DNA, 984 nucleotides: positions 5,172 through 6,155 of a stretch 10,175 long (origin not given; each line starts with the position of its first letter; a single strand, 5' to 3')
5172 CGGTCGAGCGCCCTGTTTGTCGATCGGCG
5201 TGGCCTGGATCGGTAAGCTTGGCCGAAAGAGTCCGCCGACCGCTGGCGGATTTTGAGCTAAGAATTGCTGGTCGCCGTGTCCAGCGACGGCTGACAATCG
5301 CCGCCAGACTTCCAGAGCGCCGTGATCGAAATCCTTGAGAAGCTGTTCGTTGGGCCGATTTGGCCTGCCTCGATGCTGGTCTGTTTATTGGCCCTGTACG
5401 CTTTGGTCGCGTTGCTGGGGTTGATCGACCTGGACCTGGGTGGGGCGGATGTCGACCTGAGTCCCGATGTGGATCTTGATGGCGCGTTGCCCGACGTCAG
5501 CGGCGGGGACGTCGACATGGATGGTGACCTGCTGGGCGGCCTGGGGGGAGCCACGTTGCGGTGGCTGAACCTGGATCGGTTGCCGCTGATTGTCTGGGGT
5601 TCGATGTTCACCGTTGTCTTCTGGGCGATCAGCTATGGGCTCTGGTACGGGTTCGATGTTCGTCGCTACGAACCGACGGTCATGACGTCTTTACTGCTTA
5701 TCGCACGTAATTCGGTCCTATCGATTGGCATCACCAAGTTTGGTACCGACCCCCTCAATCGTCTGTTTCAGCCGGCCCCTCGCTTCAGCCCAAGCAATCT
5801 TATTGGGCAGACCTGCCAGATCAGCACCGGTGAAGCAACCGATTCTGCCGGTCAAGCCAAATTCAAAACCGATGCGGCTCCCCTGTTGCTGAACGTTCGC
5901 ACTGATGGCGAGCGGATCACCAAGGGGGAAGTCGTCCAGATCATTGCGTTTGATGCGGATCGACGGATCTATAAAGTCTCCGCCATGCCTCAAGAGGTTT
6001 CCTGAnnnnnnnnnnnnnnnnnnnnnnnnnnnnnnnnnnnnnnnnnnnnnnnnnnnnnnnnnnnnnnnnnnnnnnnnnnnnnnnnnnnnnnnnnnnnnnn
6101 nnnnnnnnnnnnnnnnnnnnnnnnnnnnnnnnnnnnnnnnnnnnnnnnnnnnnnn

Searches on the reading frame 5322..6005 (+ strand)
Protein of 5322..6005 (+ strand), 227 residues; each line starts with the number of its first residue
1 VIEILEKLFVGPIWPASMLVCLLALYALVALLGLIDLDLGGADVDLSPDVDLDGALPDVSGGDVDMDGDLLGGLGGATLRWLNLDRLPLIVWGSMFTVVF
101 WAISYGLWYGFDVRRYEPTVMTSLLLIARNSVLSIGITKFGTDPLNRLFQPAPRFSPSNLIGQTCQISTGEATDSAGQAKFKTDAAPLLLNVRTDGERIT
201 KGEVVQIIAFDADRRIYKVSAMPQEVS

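Call 4: search_protein_families(library=pfam, proteins=[window:5322-6005:+], max_evalue=0.01)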
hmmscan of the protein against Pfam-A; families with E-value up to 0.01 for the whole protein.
window:5322-6005:+ (227 aa): 1 family
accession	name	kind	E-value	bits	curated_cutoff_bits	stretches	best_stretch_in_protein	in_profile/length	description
PF21001.2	YqiJ_N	-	6.8e-05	23.5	23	1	27-100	7-79/116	Inner membrane protein YqiJ, N-terminal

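Call 5: search_protein_families(library=ncbifam, proteins=[window:5322-6005:+], max_evalue=0.01)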
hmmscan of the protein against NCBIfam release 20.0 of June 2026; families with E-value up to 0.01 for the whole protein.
window:5322-6005:+ (227 aa): 0 families

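Call 8: search_protein_families(library=pfam, proteins=[window:5322-6005:+], max_evalue=10)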
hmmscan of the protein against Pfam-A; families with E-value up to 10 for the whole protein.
window:5322-6005:+ (227 aa): 3 families
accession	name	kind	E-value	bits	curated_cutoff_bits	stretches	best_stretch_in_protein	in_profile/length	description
PF21001.2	YqiJ_N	-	6.8e-05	23.5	23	1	27-100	7-79/116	Inner membrane protein YqiJ, N-terminal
PF01957.25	NfeD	-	0.087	13.5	29.1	1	160-211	4-49/57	NfeD-like C-terminal, partner-binding domain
PF07290.17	YqiJ_OB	-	0.21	12.1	25.4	1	160-183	2-26/64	Inner membrane protein YqiJ, OB-fold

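Call 27: search_protein_families(library=padloc, proteins=[window:5322-6005:+], max_evalue=0.01)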
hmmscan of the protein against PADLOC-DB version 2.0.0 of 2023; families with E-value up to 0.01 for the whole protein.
window:5322-6005:+ (227 aa): 0 families
